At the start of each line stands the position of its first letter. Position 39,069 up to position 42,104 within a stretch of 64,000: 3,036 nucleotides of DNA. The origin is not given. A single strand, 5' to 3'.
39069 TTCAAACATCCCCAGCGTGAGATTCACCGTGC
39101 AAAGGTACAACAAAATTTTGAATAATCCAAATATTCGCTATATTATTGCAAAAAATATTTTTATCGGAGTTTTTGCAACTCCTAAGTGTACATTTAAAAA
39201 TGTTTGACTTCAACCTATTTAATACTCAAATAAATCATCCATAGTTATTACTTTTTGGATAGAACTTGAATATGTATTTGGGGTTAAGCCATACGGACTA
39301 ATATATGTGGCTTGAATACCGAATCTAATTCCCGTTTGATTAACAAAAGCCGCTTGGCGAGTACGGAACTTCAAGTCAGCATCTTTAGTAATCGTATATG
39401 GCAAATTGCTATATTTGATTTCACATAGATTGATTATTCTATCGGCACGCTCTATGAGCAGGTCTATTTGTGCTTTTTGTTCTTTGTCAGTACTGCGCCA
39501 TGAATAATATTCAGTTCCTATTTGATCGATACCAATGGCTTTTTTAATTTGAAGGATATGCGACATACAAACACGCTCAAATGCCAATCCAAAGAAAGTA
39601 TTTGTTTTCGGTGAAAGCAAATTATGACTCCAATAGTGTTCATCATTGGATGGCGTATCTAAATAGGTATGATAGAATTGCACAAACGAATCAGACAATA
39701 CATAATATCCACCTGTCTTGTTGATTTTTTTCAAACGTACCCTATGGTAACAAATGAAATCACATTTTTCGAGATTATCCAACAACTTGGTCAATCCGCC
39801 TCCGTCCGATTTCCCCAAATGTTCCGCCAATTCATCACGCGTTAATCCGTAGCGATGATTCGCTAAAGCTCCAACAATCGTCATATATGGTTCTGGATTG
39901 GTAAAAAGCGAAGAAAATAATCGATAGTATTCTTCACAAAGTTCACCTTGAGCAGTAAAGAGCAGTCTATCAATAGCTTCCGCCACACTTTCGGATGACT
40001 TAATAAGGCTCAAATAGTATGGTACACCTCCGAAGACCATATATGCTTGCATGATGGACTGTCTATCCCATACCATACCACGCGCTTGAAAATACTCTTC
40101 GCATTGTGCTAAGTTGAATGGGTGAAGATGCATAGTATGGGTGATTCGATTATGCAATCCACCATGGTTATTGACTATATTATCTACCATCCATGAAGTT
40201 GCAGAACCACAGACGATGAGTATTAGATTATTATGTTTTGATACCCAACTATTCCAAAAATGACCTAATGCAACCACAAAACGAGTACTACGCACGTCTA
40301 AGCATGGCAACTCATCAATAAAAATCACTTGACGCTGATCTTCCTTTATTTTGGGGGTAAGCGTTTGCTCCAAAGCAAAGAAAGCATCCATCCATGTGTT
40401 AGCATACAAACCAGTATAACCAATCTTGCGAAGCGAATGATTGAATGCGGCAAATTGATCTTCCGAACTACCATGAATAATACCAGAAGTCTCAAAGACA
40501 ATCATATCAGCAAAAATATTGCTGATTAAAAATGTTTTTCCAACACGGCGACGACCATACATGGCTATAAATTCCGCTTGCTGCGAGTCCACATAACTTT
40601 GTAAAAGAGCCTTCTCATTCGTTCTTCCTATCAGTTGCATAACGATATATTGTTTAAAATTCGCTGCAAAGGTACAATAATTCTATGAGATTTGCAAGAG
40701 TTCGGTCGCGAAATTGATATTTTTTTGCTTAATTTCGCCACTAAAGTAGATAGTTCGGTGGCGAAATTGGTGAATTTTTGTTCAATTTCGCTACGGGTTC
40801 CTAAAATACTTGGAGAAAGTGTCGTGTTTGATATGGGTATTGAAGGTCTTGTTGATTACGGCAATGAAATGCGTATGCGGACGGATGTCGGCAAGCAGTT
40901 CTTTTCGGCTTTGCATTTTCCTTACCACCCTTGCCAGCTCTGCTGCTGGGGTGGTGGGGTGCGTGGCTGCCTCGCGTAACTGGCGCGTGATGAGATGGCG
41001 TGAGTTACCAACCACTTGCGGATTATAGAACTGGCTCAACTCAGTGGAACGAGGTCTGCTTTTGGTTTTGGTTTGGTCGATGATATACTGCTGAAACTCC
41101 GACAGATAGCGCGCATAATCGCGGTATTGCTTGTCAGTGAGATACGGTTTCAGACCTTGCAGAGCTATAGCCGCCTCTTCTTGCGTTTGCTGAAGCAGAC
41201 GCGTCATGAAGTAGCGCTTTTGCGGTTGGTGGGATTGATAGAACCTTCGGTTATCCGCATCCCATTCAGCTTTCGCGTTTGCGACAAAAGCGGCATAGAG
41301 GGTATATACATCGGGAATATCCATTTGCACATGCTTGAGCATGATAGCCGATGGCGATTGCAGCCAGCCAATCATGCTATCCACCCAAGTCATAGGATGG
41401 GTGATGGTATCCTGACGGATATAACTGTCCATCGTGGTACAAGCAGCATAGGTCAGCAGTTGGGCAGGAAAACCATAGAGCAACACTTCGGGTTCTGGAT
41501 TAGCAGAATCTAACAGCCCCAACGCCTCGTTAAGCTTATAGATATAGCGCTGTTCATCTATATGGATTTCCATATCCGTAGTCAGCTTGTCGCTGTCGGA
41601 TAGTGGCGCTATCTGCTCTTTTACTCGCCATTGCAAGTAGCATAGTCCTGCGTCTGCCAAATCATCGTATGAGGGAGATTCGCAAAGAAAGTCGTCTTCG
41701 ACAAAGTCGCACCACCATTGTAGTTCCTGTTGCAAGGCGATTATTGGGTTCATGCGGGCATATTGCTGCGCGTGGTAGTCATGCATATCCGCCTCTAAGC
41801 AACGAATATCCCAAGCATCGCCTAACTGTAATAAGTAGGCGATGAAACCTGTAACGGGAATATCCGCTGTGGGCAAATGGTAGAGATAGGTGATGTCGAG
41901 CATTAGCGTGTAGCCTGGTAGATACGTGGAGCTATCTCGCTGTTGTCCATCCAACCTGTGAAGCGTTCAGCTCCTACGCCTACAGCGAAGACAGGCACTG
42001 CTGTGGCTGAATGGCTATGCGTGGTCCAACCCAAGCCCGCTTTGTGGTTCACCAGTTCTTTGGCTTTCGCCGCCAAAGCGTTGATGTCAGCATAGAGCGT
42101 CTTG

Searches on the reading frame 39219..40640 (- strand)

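Call 6: search_protein_families(library=pfam, proteins=[window:39219-40640:-], max_evalue=0.01)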
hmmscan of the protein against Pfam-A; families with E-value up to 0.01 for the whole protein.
window:39219-40640:- (473 aa): 5 families
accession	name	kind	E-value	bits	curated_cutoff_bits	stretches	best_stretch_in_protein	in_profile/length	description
PF01637.24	ATPase_2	-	3e-12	47.3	33.2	1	9-211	7-223/225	ATPase domain predominantly from Archaea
PF13173.12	AAA_14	-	2.6e-05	24.6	27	1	23-177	3-125/129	AAA domain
PF03008.20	DUF234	-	4.3e-05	24.3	22.5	1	320-414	5-93/100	Archaea bacterial proteins of unknown function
PF13635.12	DUF4143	-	0.00015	22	28.1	1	345-411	101-160/160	Domain of unknown function (DUF4143)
PF00004.35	AAA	-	0.0098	16.8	21.2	0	26-146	2-109/131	ATPase family associated with various cellular activities (AAA)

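Call 7: search_protein_families(library=ncbifam, proteins=[window:39219-40640:-], max_evalue=0.1)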
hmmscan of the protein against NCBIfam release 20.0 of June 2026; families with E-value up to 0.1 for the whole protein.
window:39219-40640:- (473 aa): 1 family
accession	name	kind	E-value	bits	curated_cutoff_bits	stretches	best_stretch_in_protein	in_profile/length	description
TIGR03015.1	pepcterm_ATPase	hypoth_equivalog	0.015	14.7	324.5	1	16-187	37-204/269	XrtA/PEP-CTERM system-associated ATPase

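Call 24: search_protein_families(library=padloc, proteins=[window:39219-40640:-], max_evalue=0.001)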
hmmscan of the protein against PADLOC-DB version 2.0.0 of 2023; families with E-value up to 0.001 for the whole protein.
window:39219-40640:- (473 aa): 5 families
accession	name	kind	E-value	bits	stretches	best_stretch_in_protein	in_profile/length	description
PDLC04984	PDC-S27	-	1.1e-178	593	1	2-471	3-473/474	-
PDLC04985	PDC-S27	-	6.8e-13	46.3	1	3-331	6-334/484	-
PDLC04789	PDC-S01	-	5.5e-09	33.5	0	19-46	14-41/375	-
PDLC04787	PDC-S01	-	2.5e-08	31.2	1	3-223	10-199/412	-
PDLC04791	PDC-S01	-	6.1e-05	19.9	1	11-221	8-182/395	-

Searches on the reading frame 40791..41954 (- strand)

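Call 61: search_protein_families(library=pfam, proteins=[window:40791-41954:-], max_evalue=0.01)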
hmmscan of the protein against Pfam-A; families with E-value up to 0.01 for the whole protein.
window:40791-41954:- (387 aa): 1 family
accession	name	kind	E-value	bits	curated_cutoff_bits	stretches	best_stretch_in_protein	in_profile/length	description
PF12806.12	Acyl-CoA_dh_C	-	0.0079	16.8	30.3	0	219-267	68-116/124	Acetyl-CoA dehydrogenase C-terminal like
